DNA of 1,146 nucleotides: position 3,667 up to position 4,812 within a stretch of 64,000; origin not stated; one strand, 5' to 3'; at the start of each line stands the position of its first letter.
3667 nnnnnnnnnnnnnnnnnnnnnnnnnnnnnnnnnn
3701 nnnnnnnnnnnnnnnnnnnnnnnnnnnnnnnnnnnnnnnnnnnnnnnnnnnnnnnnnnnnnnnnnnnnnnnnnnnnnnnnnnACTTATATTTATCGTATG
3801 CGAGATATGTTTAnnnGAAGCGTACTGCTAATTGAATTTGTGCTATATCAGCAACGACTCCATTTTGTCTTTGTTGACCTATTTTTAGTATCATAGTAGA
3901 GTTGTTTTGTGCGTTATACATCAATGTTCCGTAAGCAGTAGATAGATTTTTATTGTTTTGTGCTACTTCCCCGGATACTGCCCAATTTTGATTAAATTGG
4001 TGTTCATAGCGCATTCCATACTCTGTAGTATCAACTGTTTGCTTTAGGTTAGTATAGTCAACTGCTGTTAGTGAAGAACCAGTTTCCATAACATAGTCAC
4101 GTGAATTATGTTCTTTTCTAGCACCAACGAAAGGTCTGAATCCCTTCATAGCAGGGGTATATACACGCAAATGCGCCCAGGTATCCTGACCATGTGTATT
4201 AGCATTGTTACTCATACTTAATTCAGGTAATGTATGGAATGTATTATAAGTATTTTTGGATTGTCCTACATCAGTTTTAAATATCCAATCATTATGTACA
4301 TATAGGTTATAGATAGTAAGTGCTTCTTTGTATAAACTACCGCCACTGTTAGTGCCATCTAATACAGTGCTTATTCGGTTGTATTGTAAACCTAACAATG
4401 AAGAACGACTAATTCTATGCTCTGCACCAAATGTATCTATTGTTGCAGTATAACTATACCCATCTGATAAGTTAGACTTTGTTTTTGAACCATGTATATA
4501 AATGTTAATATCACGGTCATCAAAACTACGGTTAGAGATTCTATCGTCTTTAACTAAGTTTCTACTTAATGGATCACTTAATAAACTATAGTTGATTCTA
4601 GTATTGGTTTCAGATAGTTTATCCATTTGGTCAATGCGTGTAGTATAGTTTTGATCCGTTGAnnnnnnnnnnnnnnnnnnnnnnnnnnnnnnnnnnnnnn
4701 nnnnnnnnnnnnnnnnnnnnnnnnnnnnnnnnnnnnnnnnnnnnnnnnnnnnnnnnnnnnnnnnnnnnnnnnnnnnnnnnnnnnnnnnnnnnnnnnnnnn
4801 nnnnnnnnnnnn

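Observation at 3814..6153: Autotransporter-like outer-membrane protein with discoidin domain and Thr-rich stalk encoded in a phage early region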

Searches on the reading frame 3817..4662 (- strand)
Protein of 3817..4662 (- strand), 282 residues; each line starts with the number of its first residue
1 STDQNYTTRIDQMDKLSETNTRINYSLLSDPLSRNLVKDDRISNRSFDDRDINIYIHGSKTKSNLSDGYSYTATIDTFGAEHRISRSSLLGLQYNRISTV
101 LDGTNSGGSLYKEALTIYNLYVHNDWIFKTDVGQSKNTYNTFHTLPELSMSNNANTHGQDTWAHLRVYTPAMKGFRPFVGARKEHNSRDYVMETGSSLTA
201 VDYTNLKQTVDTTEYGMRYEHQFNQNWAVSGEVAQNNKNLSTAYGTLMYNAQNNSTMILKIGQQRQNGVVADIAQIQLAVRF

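Call 8: search_protein_families(library=pfam, proteins=[window:3817-4578:-], max_evalue=10)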
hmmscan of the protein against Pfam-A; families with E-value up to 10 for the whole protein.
seq(254 aa): 1 family
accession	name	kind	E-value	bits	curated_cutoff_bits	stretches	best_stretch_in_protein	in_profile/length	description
PF17897.7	VCPO_N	-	0.084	13.1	29.3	1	62-127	21-91/216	Vanadium chloroperoxidase N-terminal domain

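Call 9: search_protein_families(library=ncbifam, proteins=[window:3817-4578:-], max_evalue=10)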
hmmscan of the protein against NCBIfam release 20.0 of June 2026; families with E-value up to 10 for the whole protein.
seq(254 aa): 0 families

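Call 19: search_solved_structures(query=A1, max_evalue=10, show_alignments=2)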
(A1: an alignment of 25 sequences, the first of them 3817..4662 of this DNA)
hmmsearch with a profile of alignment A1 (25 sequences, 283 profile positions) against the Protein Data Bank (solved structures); distinct sequences matched with E-value up to 10: 1.
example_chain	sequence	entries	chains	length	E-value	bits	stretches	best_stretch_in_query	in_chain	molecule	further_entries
3kvn_X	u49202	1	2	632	0.039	16.4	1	176-239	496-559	Esterase estA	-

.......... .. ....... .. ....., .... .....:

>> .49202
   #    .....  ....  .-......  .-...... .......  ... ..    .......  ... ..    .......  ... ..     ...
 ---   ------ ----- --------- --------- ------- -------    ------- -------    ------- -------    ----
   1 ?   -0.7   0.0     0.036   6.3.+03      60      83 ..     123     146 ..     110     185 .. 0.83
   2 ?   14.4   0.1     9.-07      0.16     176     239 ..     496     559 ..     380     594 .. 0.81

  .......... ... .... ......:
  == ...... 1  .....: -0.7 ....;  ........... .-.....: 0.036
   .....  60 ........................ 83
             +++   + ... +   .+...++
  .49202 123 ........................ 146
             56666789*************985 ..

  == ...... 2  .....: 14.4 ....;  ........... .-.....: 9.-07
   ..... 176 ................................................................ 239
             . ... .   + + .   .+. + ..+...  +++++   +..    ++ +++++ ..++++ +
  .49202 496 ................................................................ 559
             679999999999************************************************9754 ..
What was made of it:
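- The only PDB profile hit is the EstA barrel (call 19).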

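Call 20: search_protein_families(library=pfam, alignment_id=A1, max_evalue=0.01)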
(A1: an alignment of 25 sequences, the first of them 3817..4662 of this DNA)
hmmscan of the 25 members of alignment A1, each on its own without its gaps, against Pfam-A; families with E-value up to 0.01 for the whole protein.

A. member 1, window:3817-4662:- (282 aa): 0 families

B. families by the number of members that match (of 25 scanned): 2 families
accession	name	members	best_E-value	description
PF03797.25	Autotransporter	18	2e-16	Autotransporter beta-domain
PF13609.12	Porin_4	1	0.0055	Gram-negative porin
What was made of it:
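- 3817..4560 (-): 12-stranded outer-membrane beta-barrel translocator (aa 532-779). 18 of 25 homologs hit PF03797 (call 20).
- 18 of 25 family members hit PF03797, best E 2e-16 (call 20).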

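Call 29: predict_structure(alignment_id=A1)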
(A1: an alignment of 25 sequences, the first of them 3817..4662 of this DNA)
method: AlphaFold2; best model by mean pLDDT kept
length: 282 residues; sequences in the alignment: 25
mean_pLDDT: 94.3   pTM: 0.86
mean pLDDT of the five models: 94.3, 93.9, 93.3, 93.2, 92.2
residues with pLDDT >= 90: 247; 70-90: 35; 50-70: 0; < 50: 0
segments of 3 or more residues with pLDDT < 50: none
pLDDT, mean of each block of 10 residues (from residue 1): 85 94 92 91 84 95 95 98 96 98 95 98 97 98 94 97 98 96 97 92 93 97 92 96 96 88 95 96 88
secondary structure, 60 per line:
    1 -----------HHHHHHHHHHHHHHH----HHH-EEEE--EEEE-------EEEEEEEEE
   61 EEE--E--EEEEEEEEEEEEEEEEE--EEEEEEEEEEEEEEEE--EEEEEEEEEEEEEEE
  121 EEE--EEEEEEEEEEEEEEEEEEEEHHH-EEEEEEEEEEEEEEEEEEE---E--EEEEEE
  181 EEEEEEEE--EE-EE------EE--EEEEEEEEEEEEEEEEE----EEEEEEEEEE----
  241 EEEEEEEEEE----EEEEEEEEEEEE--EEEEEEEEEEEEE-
elements in order: H12-26 E35-38 E41-44 E52-63 E69-85 E88-103 E106-123 E126-145 E150-168 E175-188 E206-222 E227-236 E241-250 E255-266 E269-281
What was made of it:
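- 4585..4629 (-): Predicted alpha-helix (aa 509-523) immediately before the barrel; the expected pore-spanning linker helix. DSSP on the AF2 model, helix at model residues 12-26 (call 29).
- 3817..4560 (-): AF2 pLDDT 94.3, pTM 0.86, 12 long strands (call 29).
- On Type Va (classical monomeric) autotransporter: Helix at model residues 12-26 (aa 509-523) directly before strand 1 (call 29).
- On Trimeric (Vc) or inverse (Ve) autotransporter: The barrel is C-terminal with 12 strands from one chain (call 29).
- Barrel: AF2 pLDDT 94.3, helix + 12 strands (call 29). In the model the pore is plugged by a helix (call 29).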

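Call 32: fold_search(model_id=the predicted structure, library=pdb)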
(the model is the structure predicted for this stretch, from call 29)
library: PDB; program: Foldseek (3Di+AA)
matches with E <= 10: 1115; with E <= 0.001: 228
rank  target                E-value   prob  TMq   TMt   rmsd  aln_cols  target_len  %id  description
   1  1uyn                  3.1e-13  1.00  0.83  0.83   2.8       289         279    9  Translocator domain of autotransporter NalP from Neisseria meningitidis (released 2004-03-18)
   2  1uyo                  1.1e-12  1.00  0.74  0.75   4.7       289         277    9  Translocator domain of autotransporter NalP from Neisseria meningitidis (released 2004-03-19)
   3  3kvn_X                3.0e-12  1.00  0.77  0.36   4.7       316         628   12  Crystal structure of the full-length autotransporter EstA from Pseudomonas aeruginosa (released 2010-01-26)
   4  3kvn_A                4.8e-12  1.00  0.76  0.36   4.9       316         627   13  Crystal structure of the full-length autotransporter EstA from Pseudomonas aeruginosa (released 2010-01-26)
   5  9oqa                  2.7e-10  1.00  0.71  0.35   4.7       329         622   12  Cryo-EM structure of AaaA, a Pseudomonas Aeruginosa autotransporter (released 2025-08-13)
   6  3aeh_A                6.3e-10  1.00  0.62  0.63   6.1       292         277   11  Integral membrane domain of autotransporter Hbp (released 2010-07-07)
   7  2qom_A                5.1e-09  1.00  0.62  0.65   4.3       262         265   10  The crystal structure of the E.coli EspP autotransporter Beta-domain. (released 2007-11-13)
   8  3slo                  7.1e-09  1.00  0.67  0.63   7.6       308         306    8  Pre-cleavage Structure of the Autotransporter EspP - N1023D mutant (released 2011-11-16)
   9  3slt                  1.0e-08  1.00  0.66  0.61   7.7       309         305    9  Pre-cleavage Structure of the Autotransporter EspP - N1023S Mutant (released 2011-11-16)
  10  3slj                  2.0e-08  1.00  0.67  0.62   7.6       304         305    9  Pre-cleavage Structure of the Autotransporter EspP - N1023A mutant (released 2011-11-16)
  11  4mee                  4.6e-08  1.00  0.55  0.52   6.8       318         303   11  Crystal structure of the transport unit of the autotransporter AIDA-I from Escherichia coli (released 2014-06-04)
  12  3qq2_A                7.5e-08  1.00  0.65  0.73   3.9       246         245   10  Crystal Structure of the Beta Domain of the Bordetella Autotransporter Brka (released 2011-04-13)
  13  2qom_B                1.5e-07  1.00  0.64  0.67   4.5       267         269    9  The crystal structure of the E.coli EspP autotransporter Beta-domain. (released 2007-11-13)
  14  6z34                  2.3e-07  1.00  0.49  0.38   9.9       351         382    8  CymD monoaromatic hydrocarbon channel (released 2020-11-04)
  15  3qq2_C                4.0e-07  1.00  0.60  0.67   5.1       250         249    9  Crystal Structure of the Beta Domain of the Bordetella Autotransporter Brka (released 2011-04-13)
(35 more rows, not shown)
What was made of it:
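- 3817..4560 (-): Foldseek PDB: NalP 1uyn TM 0.83, rmsd 2.8, E 3e-13, then EstA, AaaA, Hbp, EspP, AIDA-I, BrkA (call 32).
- On Type Va (classical monomeric) autotransporter: Best PDB matches are NalP, EstA, AaaA, Hbp, EspP, AIDA-I and BrkA (call 32). Whole-model superposition on NalP, which includes its pore helix, gives TM 0.83 (call 32).
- Closest known: NalP translocator domain. Same: TM 0.83, rmsd 2.8 A over about 280 residues (call 32).
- All top PDB matches are type Va translocators, NalP TM 0.83 (call 32).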

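Call 58: find_homologous_proteins(query=A1, max_evalue=0.001)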
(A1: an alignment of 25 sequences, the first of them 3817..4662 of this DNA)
Query A1 (25 sequences) (282 aa, profile of the alignment): 7 proteins with E <= 0.001 among 2649 candidates.
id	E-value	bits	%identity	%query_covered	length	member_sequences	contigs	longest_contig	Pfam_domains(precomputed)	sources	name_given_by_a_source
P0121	6.0e-105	369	65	100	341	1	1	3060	-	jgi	jgi:hypothetical protein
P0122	4.2e-103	363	36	100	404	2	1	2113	PF03797.26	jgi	jgi:hypothetical protein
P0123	4.3e-100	353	40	99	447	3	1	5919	PF03797.26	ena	-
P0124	9.8e-98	345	34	99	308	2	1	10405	PF03797.26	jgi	jgi:hypothetical protein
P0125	3.9e-87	310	37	98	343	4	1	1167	-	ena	-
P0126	4.3e-86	307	30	99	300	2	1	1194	-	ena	-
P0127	4.6e-79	284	33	98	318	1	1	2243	-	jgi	-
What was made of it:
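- Tried and rejected: find_homologous_proteins with the barrel profile: only 7 extra proteins (call 58).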

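Call 60: find_related_loci(query=window:3817-4662:-, collection=viral_contigs, flank=8000)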
Query window:3817-4662:- (282 aa) in viral_contigs; peptide patterns used: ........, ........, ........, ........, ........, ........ (x = any residue, [..] = any of these).
1 stretches matched a pattern; 1 encode a relative of the query (tblastn E <= 1e-3); 1 distinct loci.
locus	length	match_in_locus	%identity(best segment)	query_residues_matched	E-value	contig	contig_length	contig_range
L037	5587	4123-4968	45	1-282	7e-90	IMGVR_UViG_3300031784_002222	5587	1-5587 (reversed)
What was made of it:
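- Tried and rejected: With the window's barrel alone it found one known locus (call 60).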

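Call 69: fold_search(model_id=the predicted structure, library=viral)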
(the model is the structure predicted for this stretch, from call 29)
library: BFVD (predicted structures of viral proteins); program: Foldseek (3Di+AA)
matches with E <= 10: 497; with E <= 0.001: 18
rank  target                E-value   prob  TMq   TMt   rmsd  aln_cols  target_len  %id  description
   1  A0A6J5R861            4.4e-14  1.00  0.78  0.37   3.0       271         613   18  Autotransporter beta-domain containing protein [uncultured Caudovirales phage]
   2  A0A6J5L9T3            2.4e-13  1.00  0.77  0.37   3.2       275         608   19  Autotransporter beta-domain containing protein [uncultured Caudovirales phage]
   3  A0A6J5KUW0            1.0e-08  1.00  0.72  0.21   3.9       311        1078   12  Autotransporter beta-domain containing protein [uncultured Caudovirales phage]
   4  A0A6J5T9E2            2.5e-06  1.00  0.27  0.32  20.5       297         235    8  Outer membrane protein beta-barrel [uncultured Caudovirales phage]
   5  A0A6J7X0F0            5.1e-06  1.00  0.36  0.45   8.6       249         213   10  Uncharacterized protein [uncultured Caudovirales phage]
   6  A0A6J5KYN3            5.7e-06  1.00  0.44  0.47  12.4       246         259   10  Major outer membrane, Legionella pneumophila [uncultured Caudovirales phage]
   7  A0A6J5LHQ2            1.4e-05  1.00  0.34  0.48  10.7       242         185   10  Uncharacterized protein [uncultured Caudovirales phage]
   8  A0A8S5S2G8            1.8e-05  1.00  0.32  0.17  21.5       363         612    7  Phosphate-selective porin O and P [Siphoviridae sp. ctBLh2]
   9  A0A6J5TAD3            7.1e-05  1.00  0.33  0.44  11.9       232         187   12  Porin domain-containing protein [uncultured Caudovirales phage]
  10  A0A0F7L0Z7            1.6e-04  1.00  0.24  0.34  14.9       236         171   12  Uncharacterized protein [uncultured marine virus]
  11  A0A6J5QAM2            1.6e-04  0.96  0.26  0.28  23.2       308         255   11  OmpW Outer membrane protein W [uncultured Caudovirales phage]
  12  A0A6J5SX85            2.1e-04  1.00  0.39  0.43  12.4       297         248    7  DUF481 domain-containing protein [uncultured Caudovirales phage]
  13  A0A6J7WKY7            2.6e-04  1.00  0.33  0.48  12.8       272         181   10  Uncharacterized protein [uncultured Caudovirales phage]
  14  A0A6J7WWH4            2.7e-04  1.00  0.34  0.48  10.9       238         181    9  Uncharacterized protein [uncultured Caudovirales phage]
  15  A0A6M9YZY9            5.7e-04  1.00  0.34  0.49  11.3       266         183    8  (no name in the UniProt tables at hand)
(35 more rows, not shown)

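Call 83: search_protein_representatives(alignment_id=A1)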
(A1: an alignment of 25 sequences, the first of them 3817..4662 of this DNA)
Query: 25 sequences, 283 profile positions. Proteins with E-value up to 0.001 (for the whole library): 206; up to 1e-10: 84; up to 1e-30: 57. The best 150 are listed.
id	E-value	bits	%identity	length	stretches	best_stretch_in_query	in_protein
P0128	2.0e-115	401.3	-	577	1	2-283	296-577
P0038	1.1e-114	398.9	-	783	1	1-283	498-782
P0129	1.4e-106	372.3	-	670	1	3-282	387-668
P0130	6.7e-106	370.1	-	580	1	1-283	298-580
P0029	1.6e-103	362.3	-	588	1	1-283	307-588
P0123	1.4e-100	352.6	-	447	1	3-283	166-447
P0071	2.9e-100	351.6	-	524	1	1-283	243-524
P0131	1.5e-98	346.0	-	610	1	1-283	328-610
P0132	1.9e-98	345.6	-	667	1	3-283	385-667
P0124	3.1e-98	344.9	-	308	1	4-283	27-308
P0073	1.1e-97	343.1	-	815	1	2-283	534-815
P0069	2.7e-96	338.6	-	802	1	2-283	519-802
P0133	1.7e-95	335.9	-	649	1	2-283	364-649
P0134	4.0e-95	334.7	-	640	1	1-283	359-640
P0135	5.9e-92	324.3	-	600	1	1-283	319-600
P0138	4.4e-88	311.6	-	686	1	2-283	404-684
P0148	3.6e-76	272.5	-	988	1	2-283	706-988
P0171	1.9e-40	155.3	-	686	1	3-283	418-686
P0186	8.6e-24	100.7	-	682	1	4-283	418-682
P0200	6.5e-12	61.7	-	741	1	7-227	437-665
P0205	3.6e-10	56.0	-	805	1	22-283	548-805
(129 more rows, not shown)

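Call 86: search_protein_families(library=pfam, alignment_id=A4, max_evalue=0.001)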
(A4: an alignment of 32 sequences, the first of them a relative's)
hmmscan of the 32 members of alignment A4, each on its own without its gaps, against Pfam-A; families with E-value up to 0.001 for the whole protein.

A. member 1, P0129 (670 aa): 0 families

B. families by the number of members that match (of 32 scanned): 1 family
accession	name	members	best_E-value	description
PF03797.25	Autotransporter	13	2.8e-18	Autotransporter beta-domain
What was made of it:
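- On Type Va (classical monomeric) autotransporter: 18 of 25 aligned homologs (31-81% identical to it) do match, best E 2e-16 (call 20), and 13 of 32 further subfamily members match (call 86).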

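Call 87: find_encoding_contigs(protein=P0132, flank=8000, max_places=2)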
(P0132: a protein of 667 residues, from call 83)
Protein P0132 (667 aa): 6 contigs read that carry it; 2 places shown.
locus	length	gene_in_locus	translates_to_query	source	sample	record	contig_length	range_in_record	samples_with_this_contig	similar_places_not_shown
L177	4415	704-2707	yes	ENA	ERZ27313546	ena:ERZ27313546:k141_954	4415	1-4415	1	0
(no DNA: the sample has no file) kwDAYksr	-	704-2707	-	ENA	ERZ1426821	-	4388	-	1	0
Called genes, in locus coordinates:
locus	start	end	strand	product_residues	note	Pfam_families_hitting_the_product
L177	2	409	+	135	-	?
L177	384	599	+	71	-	-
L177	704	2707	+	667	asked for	PF03797:Autotransporter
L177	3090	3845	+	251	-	PF00149:Metallophos, PF12850:Metallophos_2 (faint)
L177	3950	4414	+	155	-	?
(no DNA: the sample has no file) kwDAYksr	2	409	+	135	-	?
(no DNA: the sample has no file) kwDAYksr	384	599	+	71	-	-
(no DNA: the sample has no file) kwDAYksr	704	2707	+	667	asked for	PF03797:Autotransporter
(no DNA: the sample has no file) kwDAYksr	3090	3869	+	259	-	PF00149:Metallophos, PF12850:Metallophos_2 (faint)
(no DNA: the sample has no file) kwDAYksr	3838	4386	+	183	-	?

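Call 88: find_encoding_contigs(protein=P0123, flank=8000, max_places=2)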
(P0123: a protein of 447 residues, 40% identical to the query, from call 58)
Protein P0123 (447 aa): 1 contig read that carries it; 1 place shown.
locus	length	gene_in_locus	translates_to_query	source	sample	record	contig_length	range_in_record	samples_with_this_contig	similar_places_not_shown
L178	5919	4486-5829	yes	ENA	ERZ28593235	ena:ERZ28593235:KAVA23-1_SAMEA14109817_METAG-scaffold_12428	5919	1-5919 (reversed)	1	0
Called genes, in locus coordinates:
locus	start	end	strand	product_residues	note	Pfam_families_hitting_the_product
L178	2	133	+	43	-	?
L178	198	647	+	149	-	PF10614:CsgF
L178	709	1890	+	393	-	PF03783:CsgG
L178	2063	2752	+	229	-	-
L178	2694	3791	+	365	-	PF04773:FecR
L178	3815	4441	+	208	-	-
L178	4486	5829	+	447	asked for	PF03797:Autotransporter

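Call 89: find_encoding_contigs(protein=P0148, flank=10000, max_places=2)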
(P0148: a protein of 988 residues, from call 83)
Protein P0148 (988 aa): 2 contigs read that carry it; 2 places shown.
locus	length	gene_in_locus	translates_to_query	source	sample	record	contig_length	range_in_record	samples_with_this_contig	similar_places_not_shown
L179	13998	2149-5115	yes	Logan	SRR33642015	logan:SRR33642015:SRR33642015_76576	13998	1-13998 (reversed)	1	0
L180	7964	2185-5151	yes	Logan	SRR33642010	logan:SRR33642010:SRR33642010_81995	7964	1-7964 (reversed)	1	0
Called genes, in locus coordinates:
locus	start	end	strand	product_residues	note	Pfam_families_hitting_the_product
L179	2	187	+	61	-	?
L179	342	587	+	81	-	-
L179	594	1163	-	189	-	-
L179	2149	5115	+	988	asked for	-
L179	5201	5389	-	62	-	-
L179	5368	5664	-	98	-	-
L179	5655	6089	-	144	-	-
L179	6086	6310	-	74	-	-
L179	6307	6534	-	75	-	-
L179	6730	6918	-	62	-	-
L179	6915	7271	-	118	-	-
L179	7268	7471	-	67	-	-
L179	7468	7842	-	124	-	-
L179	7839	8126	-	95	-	-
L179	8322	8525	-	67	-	-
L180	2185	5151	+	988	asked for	-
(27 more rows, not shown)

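Call 90: find_encoding_contigs(protein=P0171, flank=10000, max_places=2)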
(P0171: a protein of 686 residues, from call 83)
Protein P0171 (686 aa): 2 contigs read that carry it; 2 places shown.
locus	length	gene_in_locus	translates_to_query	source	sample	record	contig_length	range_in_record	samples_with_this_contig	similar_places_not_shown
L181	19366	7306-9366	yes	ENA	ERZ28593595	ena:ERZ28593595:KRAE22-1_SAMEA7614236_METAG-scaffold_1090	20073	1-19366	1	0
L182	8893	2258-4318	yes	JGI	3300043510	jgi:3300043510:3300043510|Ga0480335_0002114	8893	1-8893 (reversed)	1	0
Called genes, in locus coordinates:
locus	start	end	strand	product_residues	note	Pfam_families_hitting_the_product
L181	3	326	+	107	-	?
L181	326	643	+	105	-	-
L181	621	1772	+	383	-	-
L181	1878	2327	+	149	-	PF10614:CsgF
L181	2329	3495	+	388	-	PF03783:CsgG, PF06347:SH3_4 (weak)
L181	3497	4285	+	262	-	-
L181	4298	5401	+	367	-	PF04773:FecR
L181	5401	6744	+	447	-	PF07691:PA14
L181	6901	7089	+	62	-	-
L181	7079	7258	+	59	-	-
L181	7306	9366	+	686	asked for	PF03797:Autotransporter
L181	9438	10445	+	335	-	PF12849:PBP_like_2, PF12727:PBP_like (faint)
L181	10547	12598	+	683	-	PF05226:CHASE2, PF00211:Guanylate_cyc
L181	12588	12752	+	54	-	-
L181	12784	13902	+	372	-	PF04055:Radical_SAM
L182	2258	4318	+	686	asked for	PF03797:Autotransporter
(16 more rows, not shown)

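Call 91: find_encoding_contigs(protein=P0138, flank=10000, max_places=2)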
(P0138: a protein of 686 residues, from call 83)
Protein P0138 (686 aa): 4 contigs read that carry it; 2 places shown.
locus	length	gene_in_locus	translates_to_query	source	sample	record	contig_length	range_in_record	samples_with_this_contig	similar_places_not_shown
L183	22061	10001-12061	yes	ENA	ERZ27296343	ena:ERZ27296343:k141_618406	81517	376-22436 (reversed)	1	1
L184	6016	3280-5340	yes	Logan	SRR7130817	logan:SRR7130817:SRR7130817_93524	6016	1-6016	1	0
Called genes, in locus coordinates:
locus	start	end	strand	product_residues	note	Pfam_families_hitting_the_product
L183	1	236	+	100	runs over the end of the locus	PF02617:ClpS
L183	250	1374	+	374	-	PF00478:IMPDH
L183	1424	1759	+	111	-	PF04434:SWIM (weak)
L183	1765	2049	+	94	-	-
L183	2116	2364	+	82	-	-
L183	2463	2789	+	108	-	-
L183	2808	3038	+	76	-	-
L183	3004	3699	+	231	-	-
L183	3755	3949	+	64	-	-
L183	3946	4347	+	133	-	-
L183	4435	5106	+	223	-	-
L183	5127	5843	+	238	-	PF12146:Hydrolase_4 (weak)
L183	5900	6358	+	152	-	PF10614:CsgF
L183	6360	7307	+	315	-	PF03783:CsgG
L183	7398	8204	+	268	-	PF07012:Curlin_rpt (faint)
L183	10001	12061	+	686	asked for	PF03797:Autotransporter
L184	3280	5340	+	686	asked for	PF03797:Autotransporter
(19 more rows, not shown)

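Call 101: find_encoding_contigs(protein=P0186, flank=8000, max_places=2)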
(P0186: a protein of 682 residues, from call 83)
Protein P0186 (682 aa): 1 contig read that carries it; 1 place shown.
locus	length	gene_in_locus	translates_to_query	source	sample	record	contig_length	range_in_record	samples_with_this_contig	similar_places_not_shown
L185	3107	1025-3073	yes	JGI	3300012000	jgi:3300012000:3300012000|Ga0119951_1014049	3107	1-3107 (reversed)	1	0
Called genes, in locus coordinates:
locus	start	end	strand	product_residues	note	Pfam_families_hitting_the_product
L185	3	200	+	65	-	?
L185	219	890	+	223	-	PF00959:Phage_lysozyme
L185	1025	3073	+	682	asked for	-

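Call 102: find_encoding_contigs(protein=P0200, flank=8000, max_places=2)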
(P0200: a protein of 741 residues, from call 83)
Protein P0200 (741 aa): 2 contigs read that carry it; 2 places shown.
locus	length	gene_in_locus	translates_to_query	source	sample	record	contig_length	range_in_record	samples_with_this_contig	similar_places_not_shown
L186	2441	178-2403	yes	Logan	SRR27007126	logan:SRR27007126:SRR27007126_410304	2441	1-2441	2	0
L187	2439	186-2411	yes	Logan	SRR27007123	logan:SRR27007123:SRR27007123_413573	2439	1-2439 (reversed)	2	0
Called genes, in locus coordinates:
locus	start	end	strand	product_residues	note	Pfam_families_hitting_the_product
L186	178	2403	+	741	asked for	-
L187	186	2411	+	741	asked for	-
